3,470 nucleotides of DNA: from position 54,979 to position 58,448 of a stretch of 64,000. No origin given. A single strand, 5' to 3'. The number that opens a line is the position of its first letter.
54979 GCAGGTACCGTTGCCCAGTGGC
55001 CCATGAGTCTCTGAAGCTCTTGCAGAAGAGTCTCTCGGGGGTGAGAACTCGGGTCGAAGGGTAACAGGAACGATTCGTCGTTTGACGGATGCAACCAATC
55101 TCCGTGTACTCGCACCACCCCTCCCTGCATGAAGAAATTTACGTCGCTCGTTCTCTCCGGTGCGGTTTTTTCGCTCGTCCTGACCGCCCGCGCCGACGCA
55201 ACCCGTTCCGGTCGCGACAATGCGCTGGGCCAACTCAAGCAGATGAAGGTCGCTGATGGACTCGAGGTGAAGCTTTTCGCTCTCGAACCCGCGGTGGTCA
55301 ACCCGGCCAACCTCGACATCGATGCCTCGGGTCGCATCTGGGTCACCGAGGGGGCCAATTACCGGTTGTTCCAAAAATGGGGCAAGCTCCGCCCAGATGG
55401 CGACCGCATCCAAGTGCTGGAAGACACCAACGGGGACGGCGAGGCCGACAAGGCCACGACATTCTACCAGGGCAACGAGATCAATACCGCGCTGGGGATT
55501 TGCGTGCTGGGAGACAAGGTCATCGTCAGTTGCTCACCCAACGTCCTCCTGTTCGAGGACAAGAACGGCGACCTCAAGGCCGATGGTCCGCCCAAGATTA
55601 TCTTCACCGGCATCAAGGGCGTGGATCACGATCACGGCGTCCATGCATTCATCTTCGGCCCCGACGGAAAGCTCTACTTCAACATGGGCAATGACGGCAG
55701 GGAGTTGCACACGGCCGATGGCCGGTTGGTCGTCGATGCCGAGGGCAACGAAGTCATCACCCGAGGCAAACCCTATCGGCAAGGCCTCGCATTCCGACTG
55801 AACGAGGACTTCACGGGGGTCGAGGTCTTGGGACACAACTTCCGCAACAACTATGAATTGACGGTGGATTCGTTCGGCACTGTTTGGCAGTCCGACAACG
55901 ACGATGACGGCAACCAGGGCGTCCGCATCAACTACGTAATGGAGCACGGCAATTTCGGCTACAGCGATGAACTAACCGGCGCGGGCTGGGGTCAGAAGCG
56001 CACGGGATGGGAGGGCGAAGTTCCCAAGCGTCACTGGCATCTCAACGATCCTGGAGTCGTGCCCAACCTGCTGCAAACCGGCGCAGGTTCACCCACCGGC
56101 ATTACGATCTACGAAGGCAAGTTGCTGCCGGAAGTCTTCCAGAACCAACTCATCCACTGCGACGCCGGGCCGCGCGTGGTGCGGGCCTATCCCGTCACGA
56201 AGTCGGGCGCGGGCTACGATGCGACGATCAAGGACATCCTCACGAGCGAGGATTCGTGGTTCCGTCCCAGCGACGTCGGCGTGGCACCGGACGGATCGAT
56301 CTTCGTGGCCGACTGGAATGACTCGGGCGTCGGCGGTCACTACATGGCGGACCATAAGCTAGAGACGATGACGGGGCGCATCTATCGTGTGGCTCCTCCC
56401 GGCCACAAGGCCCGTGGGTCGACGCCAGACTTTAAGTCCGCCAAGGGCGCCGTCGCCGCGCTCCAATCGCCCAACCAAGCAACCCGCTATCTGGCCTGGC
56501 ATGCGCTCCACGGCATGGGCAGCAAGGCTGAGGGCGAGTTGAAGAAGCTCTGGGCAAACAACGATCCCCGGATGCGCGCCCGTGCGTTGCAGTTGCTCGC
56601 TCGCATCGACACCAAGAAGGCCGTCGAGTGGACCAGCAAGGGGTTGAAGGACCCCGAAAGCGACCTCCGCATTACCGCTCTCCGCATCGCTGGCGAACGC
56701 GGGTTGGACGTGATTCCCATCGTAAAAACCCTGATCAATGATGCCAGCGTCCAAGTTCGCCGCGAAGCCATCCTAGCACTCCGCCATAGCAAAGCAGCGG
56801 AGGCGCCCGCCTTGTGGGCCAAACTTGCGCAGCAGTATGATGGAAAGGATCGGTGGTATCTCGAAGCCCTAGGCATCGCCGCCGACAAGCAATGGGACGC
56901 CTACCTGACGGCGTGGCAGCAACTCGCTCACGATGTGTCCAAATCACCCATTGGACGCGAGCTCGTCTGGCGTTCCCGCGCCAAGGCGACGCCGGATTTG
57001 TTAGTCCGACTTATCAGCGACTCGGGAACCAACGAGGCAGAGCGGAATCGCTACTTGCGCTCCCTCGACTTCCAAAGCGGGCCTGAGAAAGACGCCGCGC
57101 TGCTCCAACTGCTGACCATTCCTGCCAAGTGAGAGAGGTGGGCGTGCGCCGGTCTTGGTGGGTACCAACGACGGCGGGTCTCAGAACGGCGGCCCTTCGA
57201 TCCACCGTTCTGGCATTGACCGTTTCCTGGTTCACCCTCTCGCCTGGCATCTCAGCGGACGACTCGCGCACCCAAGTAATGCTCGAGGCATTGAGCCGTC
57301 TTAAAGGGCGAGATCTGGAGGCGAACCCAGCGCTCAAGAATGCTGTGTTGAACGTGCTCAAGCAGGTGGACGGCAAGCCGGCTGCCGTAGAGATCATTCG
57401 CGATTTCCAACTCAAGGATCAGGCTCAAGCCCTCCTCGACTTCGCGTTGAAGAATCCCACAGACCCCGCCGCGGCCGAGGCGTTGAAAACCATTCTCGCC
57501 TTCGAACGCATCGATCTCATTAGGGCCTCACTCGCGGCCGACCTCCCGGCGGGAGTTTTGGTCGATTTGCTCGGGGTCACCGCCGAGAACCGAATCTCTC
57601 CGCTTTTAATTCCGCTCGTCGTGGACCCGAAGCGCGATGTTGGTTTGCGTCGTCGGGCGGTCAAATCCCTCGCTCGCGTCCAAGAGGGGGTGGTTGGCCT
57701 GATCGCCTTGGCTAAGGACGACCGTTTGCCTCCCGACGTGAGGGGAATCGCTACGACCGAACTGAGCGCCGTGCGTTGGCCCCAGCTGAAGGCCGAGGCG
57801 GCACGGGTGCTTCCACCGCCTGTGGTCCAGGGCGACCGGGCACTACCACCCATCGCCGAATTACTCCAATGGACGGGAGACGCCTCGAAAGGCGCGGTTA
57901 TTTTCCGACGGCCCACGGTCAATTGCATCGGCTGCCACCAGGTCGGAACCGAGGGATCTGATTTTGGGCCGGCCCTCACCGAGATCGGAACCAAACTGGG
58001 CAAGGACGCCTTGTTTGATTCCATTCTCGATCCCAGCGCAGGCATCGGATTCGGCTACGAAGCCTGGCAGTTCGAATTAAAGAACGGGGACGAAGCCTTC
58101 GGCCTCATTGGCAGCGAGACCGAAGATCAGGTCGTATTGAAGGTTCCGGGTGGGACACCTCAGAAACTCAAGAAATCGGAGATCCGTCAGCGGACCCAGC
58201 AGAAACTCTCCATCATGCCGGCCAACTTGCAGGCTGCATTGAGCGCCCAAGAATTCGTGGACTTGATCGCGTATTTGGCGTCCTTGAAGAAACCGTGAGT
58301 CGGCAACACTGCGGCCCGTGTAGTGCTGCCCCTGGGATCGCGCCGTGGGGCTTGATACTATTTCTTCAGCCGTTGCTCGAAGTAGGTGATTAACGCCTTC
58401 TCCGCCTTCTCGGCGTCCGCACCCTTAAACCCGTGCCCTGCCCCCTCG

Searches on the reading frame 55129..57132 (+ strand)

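Call 87: search_protein_families(library=pfam, proteins=[window:55129-57132:+], max_evalue=0.00001)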
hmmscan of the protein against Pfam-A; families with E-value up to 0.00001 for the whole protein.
window:55129-57132:+ (667 aa): 2 families
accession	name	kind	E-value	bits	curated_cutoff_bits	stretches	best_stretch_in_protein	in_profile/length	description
PF23500.1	DUF7133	-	2.7e-58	198.6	27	1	36-423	6-383/385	Domain of unknown function (DUF7133)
PF13646.12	HEAT_2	-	6.9e-13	49.1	27.7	1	503-568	5-72/88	HEAT repeats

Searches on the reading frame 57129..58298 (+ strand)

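Call 87: search_protein_families(library=pfam, proteins=[window:57129-58298:+], max_evalue=0.00001)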
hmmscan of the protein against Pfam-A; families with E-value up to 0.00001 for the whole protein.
window:57129-58298:+ (389 aa): 2 families
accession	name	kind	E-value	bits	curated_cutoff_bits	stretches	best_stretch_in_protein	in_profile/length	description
PF00034.26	Cytochrom_C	-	1e-07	33.6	21.3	0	253-305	2-52/90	Cytochrome c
PF13442.11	Cytochrome_CBB3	-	5.8e-06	27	27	0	251-301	2-43/68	Cytochrome C oxidase, cbb3-type, subunit III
